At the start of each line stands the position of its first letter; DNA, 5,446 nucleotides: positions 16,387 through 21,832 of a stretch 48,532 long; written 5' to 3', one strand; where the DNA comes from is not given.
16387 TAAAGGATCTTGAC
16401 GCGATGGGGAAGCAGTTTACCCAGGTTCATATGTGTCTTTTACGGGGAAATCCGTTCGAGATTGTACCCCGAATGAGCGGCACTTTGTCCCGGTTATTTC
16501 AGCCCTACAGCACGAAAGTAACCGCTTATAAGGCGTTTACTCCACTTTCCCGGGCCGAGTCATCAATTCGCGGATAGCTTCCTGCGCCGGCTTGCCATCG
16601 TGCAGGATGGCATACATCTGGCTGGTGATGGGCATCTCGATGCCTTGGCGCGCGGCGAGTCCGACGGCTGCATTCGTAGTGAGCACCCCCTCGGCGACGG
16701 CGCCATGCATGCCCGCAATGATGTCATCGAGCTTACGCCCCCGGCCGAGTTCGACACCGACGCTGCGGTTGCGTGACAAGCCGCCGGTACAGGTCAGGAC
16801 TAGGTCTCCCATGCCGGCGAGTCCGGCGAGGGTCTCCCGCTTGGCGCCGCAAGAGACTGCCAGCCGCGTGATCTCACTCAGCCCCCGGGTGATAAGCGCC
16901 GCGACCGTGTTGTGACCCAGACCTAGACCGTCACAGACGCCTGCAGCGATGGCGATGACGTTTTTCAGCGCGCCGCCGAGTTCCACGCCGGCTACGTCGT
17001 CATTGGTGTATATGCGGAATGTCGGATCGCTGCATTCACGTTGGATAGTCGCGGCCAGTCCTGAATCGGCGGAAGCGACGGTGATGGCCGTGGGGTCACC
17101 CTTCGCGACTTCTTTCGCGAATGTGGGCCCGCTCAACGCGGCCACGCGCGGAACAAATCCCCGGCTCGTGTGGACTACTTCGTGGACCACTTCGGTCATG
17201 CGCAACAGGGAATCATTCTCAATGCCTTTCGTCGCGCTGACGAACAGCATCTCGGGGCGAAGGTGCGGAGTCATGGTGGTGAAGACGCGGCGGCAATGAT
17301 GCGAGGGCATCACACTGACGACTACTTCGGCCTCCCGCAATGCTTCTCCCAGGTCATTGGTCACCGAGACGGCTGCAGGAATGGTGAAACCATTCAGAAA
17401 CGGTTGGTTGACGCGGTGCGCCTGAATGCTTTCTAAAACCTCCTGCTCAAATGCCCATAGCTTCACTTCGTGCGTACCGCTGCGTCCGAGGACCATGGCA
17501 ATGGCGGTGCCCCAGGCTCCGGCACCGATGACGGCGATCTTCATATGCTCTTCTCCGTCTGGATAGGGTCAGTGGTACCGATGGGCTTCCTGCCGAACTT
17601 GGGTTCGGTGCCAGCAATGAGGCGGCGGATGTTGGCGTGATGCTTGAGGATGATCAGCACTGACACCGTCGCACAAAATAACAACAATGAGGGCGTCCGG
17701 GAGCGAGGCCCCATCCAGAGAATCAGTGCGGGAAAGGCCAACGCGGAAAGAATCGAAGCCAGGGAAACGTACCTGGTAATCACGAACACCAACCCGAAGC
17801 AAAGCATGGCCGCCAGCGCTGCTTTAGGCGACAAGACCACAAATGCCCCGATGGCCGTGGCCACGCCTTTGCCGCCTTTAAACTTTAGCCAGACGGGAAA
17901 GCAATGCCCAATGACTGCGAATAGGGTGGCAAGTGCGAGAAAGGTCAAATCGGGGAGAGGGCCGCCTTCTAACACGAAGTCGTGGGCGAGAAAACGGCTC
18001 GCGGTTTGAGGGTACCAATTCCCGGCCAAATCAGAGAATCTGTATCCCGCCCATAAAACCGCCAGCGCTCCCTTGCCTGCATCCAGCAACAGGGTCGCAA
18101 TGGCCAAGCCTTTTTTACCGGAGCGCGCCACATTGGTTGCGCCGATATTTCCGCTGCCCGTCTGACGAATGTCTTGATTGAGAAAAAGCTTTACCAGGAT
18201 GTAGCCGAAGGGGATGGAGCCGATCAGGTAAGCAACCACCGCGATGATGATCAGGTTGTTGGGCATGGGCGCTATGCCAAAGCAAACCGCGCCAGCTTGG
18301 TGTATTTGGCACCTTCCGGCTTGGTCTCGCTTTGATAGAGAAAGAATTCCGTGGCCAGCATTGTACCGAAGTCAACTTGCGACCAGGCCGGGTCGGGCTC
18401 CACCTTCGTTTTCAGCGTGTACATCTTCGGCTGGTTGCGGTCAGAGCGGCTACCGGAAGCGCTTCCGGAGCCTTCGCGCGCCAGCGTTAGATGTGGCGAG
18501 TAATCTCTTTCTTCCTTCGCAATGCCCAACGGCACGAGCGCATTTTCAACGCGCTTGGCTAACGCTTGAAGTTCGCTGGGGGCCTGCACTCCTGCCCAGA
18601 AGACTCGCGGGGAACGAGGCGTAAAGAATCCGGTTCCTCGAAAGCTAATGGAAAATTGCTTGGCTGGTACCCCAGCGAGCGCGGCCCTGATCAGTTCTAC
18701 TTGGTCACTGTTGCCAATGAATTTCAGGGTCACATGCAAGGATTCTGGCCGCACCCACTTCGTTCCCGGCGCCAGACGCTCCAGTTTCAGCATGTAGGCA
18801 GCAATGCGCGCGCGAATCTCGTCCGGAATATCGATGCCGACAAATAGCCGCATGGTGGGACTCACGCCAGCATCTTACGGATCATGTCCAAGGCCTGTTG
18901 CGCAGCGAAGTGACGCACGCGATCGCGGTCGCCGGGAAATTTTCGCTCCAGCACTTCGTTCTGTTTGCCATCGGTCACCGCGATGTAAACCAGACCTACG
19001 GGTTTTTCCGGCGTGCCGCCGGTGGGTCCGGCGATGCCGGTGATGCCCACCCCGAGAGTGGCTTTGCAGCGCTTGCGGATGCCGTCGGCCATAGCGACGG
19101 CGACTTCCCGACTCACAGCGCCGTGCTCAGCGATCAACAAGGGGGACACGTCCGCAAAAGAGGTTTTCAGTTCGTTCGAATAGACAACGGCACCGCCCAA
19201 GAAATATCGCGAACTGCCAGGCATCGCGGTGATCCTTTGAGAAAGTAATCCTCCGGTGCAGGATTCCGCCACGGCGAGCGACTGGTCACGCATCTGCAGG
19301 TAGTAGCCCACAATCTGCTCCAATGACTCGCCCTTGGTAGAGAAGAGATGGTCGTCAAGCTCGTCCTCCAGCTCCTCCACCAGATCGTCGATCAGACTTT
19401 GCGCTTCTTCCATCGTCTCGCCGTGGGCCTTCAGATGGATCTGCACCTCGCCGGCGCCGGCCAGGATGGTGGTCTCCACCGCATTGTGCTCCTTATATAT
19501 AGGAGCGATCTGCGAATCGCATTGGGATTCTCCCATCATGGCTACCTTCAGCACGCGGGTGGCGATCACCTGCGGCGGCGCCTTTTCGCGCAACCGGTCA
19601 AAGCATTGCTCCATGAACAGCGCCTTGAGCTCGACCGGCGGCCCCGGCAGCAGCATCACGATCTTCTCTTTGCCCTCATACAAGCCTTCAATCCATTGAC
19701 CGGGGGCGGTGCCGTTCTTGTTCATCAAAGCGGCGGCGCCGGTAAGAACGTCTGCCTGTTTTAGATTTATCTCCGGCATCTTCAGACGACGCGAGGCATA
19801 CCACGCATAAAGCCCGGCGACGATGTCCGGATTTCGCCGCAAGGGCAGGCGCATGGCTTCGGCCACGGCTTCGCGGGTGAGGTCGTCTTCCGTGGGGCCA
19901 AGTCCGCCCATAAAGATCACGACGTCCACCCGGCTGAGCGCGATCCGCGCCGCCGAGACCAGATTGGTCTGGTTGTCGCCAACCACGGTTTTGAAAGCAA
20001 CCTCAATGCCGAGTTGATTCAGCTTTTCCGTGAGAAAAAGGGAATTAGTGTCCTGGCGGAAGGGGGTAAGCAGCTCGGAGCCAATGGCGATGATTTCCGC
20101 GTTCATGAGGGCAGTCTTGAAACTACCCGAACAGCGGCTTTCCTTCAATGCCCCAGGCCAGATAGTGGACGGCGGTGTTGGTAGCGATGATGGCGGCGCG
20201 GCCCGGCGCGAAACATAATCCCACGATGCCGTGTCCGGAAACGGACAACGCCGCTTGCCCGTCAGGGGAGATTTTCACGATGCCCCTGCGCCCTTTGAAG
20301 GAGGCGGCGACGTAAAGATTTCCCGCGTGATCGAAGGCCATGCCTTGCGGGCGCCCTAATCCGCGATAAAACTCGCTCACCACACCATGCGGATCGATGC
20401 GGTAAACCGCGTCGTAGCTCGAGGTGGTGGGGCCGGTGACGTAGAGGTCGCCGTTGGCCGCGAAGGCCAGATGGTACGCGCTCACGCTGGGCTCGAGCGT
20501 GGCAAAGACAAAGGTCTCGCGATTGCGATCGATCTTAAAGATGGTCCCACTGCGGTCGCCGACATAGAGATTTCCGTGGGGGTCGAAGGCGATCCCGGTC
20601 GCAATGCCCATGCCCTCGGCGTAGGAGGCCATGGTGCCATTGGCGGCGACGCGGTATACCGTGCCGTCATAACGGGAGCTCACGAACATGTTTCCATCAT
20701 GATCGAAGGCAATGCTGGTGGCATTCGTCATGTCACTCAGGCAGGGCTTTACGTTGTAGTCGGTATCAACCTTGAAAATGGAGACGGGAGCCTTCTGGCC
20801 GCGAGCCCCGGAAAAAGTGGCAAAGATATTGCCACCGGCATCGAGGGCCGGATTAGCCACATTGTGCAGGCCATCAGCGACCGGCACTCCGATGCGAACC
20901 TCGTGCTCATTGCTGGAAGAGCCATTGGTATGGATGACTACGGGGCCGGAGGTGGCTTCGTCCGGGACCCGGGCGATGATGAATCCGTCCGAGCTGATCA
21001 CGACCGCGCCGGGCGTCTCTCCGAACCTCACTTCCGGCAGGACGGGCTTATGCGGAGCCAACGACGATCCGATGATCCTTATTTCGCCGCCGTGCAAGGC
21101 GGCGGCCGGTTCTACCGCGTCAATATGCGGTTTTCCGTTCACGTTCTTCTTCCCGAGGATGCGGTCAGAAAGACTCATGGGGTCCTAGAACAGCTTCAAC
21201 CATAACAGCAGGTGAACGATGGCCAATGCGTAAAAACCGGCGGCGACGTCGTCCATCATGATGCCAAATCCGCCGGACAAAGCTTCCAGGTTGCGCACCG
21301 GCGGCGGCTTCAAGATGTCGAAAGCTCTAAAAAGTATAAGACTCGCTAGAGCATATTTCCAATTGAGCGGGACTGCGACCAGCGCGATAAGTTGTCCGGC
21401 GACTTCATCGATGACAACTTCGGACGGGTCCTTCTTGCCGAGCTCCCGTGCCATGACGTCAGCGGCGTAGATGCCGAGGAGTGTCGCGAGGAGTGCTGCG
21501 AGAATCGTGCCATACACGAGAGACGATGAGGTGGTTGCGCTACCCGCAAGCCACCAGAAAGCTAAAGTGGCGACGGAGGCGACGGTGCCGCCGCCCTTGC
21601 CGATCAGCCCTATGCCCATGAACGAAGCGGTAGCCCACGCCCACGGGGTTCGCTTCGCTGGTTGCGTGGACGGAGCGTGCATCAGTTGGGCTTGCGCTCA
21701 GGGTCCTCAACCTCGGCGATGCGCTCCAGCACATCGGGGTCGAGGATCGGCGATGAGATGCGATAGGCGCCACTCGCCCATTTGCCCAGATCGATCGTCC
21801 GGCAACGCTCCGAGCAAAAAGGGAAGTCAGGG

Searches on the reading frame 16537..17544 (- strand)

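Call 31: search_protein_families(library=pfam, proteins=[window:16537-17544:-], max_evalue=0.00001)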
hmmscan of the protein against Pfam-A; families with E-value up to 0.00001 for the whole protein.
window:16537-17544:- (335 aa): 6 families
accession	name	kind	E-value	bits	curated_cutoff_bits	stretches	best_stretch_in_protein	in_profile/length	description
PF07479.19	NAD_Gly3P_dh_C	-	1.8e-54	184.2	25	1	183-324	1-141/142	NAD-dependent glycerol-3-phosphate dehydrogenase C-terminus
PF01210.29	NAD_Gly3P_dh_N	-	7.2e-49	166.2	23.1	1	2-162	1-156/158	NAD-dependent glycerol-3-phosphate dehydrogenase N-terminus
PF20618.3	GPD_NAD_C_bact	-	1e-20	74.4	27.6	1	243-309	1-65/66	Bacterial GPD, NAD-dependent C-terminal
PF03807.23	F420_oxidored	-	5.7e-07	30.5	21.6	1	2-106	1-93/94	NADP oxidoreductase coenzyme F420-dependent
PF02737.24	3HCDH_N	-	5.2e-06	26.9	22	0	2-123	1-132/180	3-hydroxyacyl-CoA dehydrogenase, NAD binding domain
PF02558.23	ApbA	-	9.7e-06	25.7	22.2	0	3-116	1-111/150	Ketopantoate reductase PanE/ApbA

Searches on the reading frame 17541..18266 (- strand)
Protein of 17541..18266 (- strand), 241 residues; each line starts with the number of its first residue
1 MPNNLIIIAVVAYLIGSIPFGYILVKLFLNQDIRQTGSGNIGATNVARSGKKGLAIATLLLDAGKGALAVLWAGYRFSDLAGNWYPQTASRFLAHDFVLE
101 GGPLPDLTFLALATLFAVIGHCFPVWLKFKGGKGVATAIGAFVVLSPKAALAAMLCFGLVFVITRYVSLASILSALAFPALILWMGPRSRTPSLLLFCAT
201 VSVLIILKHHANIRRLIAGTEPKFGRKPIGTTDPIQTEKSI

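Call 31: search_protein_families(library=pfam, proteins=[window:17541-18266:-], max_evalue=0.00001)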
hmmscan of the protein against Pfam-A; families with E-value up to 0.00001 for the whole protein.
window:17541-18266:- (241 aa): 1 family
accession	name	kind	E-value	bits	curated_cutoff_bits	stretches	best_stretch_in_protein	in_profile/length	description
PF02660.20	G3P_acyltransf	-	1.8e-56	191.2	24.1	1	11-216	1-164/164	Glycerol-3-phosphate acyltransferase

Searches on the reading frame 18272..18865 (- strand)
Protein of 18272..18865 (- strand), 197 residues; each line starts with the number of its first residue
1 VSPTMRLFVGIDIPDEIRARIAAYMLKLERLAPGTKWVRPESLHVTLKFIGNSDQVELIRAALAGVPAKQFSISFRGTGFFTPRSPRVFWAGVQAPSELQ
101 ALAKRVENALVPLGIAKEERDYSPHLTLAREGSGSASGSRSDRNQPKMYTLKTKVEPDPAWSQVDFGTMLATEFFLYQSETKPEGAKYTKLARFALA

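Call 31: search_protein_families(library=pfam, proteins=[window:18272-18865:-], max_evalue=0.00001)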
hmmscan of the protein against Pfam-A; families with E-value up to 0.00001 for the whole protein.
window:18272-18865:- (197 aa): 3 families
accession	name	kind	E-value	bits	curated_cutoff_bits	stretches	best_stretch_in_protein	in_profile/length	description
PF02834.22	LigT_PEase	-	1.6e-22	79.9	23.3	1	11-90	1-87/87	LigT like Phosphoesterase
PF13563.12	2_5_RNA_ligase2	-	6.9e-16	59.1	27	1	14-131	2-116/152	2'-5' RNA ligase superfamily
PF10469.15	AKAP7_NLS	-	1.4e-08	35.3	24.4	1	57-195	70-207/208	AKAP7 2'5' RNA ligase-like domain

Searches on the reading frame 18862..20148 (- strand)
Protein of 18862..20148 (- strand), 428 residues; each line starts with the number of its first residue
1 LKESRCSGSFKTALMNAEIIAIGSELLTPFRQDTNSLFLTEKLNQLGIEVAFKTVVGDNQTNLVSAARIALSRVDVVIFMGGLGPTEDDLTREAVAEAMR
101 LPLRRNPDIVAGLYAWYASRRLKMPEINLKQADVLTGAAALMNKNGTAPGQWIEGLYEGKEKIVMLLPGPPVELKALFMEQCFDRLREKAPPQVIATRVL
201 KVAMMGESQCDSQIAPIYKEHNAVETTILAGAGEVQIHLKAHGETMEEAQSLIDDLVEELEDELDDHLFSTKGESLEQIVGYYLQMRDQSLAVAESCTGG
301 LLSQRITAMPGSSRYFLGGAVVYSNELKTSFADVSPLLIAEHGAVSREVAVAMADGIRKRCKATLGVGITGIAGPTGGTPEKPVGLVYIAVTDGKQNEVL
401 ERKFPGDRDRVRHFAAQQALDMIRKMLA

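Call 31: search_protein_families(library=pfam, proteins=[window:18862-20148:-], max_evalue=0.00001)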
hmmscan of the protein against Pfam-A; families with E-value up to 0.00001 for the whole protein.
window:18862-20148:- (428 aa): 3 families
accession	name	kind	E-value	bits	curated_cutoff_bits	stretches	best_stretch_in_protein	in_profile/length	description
PF02464.23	CinA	-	1.4e-55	187.6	23.5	1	274-427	2-155/155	Competence-damaged protein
PF00994.29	MoCF_biosynth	-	1.4e-29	103.1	26.6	1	18-187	1-143/144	Probable molybdopterin binding domain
PF18146.6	CinA_KH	-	2.3e-11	44.1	27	1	197-269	1-72/73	Damage-inducible protein CinA KH domain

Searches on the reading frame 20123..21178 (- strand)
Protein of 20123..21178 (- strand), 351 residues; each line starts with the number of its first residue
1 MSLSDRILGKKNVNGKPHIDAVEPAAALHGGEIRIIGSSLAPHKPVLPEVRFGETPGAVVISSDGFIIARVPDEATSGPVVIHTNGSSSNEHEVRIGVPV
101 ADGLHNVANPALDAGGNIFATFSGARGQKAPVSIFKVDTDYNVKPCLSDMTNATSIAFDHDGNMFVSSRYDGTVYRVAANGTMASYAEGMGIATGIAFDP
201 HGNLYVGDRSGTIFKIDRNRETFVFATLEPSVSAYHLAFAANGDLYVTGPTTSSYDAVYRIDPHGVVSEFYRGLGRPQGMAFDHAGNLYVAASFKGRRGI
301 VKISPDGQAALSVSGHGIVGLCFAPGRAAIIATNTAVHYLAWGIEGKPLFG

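Call 31: search_protein_families(library=pfam, proteins=[window:20123-21178:-], max_evalue=0.00001)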
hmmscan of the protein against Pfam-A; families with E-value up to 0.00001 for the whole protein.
window:20123-21178:- (351 aa): 5 families
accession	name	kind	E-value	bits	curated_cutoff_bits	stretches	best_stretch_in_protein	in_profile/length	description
PF06739.17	SBBP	-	1.4e-11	44.6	20.5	0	193-207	15-29/38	Beta-propeller repeat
PF08450.18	SGL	-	1.3e-09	38.5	26.3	0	171-309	114-216/246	SMP-30/Gluconolactonase/LRE-like region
PF20067.5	SSL_N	-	6.8e-07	29.5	18.9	0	196-216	26-46/46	Strictosidine synthase-like, N-terminal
PF24684.1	Vgb_lyase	-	1.6e-06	27.6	50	1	140-308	44-212/290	Virginiamycin B lyase family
PF00400.38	WD40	-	5.6e-06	27.1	27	0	154-175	15-36/39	WD domain, G-beta repeat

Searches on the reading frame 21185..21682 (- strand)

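Call 31: search_protein_families(library=pfam, proteins=[window:21185-21682:-], max_evalue=0.00001)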
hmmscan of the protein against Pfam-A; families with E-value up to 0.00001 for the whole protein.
window:21185-21682:- (165 aa): 1 family
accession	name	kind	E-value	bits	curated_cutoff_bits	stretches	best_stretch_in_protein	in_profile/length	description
PF04608.18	PgpA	-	9.1e-41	139.5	28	1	19-159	3-140/141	Phosphatidylglycerophosphatase A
